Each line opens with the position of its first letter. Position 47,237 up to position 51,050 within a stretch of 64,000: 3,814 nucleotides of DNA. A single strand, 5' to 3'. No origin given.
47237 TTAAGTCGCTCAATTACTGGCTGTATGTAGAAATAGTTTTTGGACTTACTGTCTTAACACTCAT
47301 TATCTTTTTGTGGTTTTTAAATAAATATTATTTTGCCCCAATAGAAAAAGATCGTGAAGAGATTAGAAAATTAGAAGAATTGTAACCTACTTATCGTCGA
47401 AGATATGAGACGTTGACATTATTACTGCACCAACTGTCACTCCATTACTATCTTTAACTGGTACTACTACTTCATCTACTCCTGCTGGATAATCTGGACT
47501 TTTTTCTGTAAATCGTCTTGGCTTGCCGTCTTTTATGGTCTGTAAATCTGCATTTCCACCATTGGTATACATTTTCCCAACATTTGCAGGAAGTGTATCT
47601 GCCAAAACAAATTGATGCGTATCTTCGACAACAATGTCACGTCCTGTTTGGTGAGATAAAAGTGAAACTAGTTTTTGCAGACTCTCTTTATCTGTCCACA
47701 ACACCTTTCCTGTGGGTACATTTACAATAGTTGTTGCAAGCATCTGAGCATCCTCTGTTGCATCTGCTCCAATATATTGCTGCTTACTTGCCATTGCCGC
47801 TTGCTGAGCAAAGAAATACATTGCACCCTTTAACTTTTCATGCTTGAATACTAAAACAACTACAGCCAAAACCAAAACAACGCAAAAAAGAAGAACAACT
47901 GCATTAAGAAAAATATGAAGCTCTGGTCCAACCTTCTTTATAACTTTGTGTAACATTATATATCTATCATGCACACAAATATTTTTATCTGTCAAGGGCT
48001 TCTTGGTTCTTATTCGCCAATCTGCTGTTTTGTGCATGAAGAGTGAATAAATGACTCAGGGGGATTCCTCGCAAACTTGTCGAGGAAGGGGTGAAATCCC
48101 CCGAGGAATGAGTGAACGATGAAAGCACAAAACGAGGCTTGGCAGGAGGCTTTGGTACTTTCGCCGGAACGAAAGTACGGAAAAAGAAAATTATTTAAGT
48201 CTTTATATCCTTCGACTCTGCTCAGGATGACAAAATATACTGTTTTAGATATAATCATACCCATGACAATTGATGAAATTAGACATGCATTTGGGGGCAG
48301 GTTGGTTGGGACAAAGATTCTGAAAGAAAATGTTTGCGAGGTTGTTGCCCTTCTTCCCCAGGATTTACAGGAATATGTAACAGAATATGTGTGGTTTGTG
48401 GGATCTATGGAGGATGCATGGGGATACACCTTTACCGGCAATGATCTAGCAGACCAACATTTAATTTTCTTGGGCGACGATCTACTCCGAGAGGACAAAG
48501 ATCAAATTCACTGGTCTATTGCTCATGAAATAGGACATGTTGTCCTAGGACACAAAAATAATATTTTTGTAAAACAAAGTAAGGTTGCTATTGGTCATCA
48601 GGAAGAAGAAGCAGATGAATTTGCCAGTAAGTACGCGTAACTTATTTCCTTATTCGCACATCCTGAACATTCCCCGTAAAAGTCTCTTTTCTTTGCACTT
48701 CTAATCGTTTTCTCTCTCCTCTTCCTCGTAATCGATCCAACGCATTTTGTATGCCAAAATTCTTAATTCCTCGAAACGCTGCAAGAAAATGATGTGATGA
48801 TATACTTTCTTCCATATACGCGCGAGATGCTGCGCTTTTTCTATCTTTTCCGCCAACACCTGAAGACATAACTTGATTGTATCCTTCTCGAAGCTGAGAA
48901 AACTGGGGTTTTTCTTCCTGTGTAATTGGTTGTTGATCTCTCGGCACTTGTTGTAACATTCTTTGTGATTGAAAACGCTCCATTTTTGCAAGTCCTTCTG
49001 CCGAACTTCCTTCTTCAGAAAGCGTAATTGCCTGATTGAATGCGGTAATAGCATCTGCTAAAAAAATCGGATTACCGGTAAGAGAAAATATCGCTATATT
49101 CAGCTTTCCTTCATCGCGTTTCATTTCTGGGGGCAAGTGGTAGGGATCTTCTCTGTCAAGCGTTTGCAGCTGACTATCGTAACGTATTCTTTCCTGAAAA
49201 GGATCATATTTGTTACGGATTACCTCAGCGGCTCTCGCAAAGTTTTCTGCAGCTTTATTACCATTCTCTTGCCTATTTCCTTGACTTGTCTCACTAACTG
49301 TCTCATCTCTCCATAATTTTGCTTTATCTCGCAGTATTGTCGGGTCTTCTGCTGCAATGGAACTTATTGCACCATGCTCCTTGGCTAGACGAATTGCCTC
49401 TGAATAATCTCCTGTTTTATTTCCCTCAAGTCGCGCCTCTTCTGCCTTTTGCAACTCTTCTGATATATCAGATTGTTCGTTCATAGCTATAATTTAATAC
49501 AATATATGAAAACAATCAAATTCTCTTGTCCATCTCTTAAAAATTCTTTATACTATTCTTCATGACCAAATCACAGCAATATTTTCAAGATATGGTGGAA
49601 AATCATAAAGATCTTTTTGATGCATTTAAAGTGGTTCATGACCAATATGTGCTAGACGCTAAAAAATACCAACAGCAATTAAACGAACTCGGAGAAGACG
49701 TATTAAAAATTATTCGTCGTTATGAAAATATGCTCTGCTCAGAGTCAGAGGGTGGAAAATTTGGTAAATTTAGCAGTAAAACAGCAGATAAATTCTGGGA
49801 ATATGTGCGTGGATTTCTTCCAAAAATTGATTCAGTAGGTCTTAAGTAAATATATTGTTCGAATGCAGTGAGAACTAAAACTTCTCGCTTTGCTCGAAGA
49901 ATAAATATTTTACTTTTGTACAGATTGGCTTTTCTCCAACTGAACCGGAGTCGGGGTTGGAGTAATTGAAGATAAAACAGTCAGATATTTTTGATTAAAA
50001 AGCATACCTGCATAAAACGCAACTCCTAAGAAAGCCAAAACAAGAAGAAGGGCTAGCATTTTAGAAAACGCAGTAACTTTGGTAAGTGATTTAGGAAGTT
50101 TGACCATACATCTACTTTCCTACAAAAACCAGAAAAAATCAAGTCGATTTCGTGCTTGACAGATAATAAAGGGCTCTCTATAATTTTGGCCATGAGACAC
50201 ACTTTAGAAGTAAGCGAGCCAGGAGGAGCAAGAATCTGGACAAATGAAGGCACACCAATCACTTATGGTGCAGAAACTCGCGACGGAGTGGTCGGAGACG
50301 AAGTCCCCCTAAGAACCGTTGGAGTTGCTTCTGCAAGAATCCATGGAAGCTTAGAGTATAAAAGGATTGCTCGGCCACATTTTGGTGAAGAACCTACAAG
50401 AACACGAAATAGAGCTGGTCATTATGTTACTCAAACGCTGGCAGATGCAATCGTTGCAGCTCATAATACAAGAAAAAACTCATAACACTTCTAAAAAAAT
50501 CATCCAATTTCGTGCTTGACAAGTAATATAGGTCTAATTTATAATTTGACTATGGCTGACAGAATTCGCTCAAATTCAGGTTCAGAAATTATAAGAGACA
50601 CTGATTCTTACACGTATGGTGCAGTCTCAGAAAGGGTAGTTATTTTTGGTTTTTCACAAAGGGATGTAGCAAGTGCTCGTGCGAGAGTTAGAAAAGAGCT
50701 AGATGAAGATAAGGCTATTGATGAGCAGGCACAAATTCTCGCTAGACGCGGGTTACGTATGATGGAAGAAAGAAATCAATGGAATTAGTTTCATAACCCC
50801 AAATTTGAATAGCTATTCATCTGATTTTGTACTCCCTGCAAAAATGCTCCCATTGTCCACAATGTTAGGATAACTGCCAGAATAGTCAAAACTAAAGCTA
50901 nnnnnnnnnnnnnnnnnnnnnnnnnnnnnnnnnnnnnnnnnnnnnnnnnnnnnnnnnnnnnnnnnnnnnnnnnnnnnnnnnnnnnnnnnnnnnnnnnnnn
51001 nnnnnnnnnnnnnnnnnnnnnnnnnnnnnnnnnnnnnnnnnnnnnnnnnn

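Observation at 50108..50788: Tandem paralogous small basic protein genes, each with a duplicated perfect sigma70 promoter and a leaderless-type start; the ORF-track TTG starts are actually the -35 boxes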

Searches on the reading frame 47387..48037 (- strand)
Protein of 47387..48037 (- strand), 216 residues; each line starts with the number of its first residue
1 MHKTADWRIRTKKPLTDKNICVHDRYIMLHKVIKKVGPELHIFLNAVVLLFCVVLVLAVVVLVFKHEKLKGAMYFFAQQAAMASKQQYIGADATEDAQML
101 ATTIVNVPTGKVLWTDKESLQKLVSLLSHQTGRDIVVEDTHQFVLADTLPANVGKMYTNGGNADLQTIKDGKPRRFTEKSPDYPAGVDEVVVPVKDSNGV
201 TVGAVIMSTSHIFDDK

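Call 54: search_protein_families(library=pfam, proteins=[window:47387-48037:-], max_evalue=0.001)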
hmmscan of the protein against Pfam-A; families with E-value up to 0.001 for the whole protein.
window:47387-48037:- (216 aa): 1 family
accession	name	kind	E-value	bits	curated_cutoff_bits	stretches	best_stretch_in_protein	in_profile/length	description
PF17203.10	sCache_3_2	-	7.1e-07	29.8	28.4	1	91-205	8-122/140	Single cache domain 3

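Call 55: search_protein_families(library=phrogs, proteins=[window:47387-48037:-], max_evalue=0.1)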
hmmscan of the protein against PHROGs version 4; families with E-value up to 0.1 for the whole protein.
window:47387-48037:- (216 aa): 2 families
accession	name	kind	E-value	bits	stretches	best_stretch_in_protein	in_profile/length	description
phrog_24370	-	unknown function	0.06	14.1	0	29-45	6-22/54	-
phrog_30768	-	unknown function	0.063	14.5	0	43-86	18-64/100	-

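Call 56: search_protein_families(library=padloc, proteins=[window:47387-48037:-], max_evalue=0.1)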
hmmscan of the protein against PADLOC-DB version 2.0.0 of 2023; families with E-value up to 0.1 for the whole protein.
window:47387-48037:- (216 aa): 0 families

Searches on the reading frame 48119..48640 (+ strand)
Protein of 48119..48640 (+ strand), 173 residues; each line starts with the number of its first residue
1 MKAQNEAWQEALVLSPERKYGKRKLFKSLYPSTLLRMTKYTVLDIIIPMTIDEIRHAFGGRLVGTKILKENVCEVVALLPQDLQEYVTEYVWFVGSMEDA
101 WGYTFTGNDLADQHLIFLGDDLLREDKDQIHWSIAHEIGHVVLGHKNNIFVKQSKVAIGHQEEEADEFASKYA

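Call 9: search_protein_families(library=pfam, proteins=[window:48119-48640:+], max_evalue=1)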
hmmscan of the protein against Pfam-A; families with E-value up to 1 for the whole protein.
window:48119-48640:+ (173 aa): 3 families
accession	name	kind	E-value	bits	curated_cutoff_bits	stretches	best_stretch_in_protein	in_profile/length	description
PF06114.19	Peptidase_M78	-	0.00028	21.1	22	1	126-170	38-83/123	IrrE N-terminal-like domain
PF01435.24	Peptidase_M48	-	0.0069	16.7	20.3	1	114-150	47-85/186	Peptidase family M48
PF10463.15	Peptidase_U49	-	0.068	13.3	23.9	1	130-172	94-133/202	Peptidase U49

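Call 55: search_protein_families(library=phrogs, proteins=[window:48119-48640:+], max_evalue=0.1)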
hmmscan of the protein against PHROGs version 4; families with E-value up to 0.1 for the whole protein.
window:48119-48640:+ (173 aa): 4 families
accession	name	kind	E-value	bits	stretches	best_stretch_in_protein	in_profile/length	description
phrog_19315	-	unknown function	9.5e-07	29.1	1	112-171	79-142/348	-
phrog_87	-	other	5.4e-06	27.3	1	127-171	82-125/227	metallo-protease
phrog_1914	-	unknown function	6.9e-06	26.9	1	126-171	90-139/222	-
phrog_2439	-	transcription regulation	1.5e-05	25.1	1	125-171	192-237/367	transcriptional regulator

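Call 56: search_protein_families(library=padloc, proteins=[window:48119-48640:+], max_evalue=0.1)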
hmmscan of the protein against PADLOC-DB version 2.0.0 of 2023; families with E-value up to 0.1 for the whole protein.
window:48119-48640:+ (173 aa): 15 families
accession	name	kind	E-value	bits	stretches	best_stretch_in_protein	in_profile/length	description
PDLC04141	capP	-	2.2e-08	31.9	1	81-171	22-110/242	capP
PDLC03944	RmrA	-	1.5e-05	22.2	1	112-172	183-241/384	-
PDLC03945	RmrA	-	2.8e-05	21.5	1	132-172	210-249/394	-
PDLC03947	RmrA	-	9.1e-05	19.4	1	112-172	192-250/383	-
PDLC02355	Lit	-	0.00014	19.2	1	130-172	149-186/290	Lit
PDLC03949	RmrA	-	0.00083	16.3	1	132-172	191-224/363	-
PDLC03954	RmrA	-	0.0011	15.9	1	129-170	207-248/380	-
PDLC03950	RmrA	-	0.0013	15.8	1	129-172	195-237/369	-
PDLC03011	peptidase_U41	-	0.0023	15.5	1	132-170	161-192/378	-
PDLC03953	RmrA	-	0.0023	15.2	1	128-171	206-241/373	-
PDLC03952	RmrA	-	0.0035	14.2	1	116-172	208-262/395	-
PDLC03951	RmrA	-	0.0045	14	1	132-172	207-245/400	-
PDLC03095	Specificity_I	-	0.013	12.2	1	12-71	157-216/473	Type I specificity subunit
PDLC03946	RmrA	-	0.019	11.7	1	129-172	189-226/357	-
PDLC03948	RmrA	-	0.033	11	1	131-171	208-248/397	-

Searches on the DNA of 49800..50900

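Call 85: search_rna_families(source=window, start=49800, end=50900, threshold=evalue, max_evalue=1)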
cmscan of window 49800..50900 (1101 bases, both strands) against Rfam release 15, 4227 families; matches with E-value up to 1: 1.
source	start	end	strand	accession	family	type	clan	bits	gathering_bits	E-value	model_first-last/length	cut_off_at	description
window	50054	50131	-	RF04258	mir-994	Gene; miRNA;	-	19.2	93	0.91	1-81/81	no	mir-994 microRNA precursor family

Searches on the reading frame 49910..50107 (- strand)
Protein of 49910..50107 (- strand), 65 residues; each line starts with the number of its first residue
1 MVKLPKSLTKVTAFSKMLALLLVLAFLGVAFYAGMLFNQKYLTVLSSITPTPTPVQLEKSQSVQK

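Call 9: search_protein_families(library=pfam, proteins=[window:49910-50107:-], max_evalue=1)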
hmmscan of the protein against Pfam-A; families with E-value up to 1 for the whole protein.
window:49910-50107:- (65 aa): 0 families

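Call 55: search_protein_families(library=phrogs, proteins=[window:49910-50107:-], max_evalue=0.1)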
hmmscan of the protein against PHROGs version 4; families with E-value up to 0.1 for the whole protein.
window:49910-50107:- (65 aa): 0 families

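Call 56: search_protein_families(library=padloc, proteins=[window:49910-50107:-], max_evalue=0.1)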
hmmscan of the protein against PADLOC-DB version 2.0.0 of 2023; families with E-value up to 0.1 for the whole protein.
window:49910-50107:- (65 aa): 0 families

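Call 58: search_protein_families(library=ncbifam, proteins=[window:49910-50107:-], max_evalue=0.1)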
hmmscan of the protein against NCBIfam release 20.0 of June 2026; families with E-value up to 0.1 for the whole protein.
window:49910-50107:- (65 aa): 0 families

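Call 60: list_cluster_members(proteins=[P0001, P0002, window:49910-50107:-, window:49562-49849:+, window:50791-51126:-])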
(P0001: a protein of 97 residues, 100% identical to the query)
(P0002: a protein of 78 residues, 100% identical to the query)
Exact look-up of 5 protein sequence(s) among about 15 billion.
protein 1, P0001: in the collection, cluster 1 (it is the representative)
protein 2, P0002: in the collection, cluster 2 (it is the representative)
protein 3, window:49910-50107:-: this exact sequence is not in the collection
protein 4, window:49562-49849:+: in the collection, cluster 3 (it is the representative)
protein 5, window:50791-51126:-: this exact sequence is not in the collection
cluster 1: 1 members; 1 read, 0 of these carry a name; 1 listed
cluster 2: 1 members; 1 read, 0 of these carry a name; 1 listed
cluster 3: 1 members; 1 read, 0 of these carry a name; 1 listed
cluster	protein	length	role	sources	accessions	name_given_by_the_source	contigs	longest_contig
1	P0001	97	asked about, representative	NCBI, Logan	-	-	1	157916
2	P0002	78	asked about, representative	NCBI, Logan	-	-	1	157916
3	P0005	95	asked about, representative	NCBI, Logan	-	-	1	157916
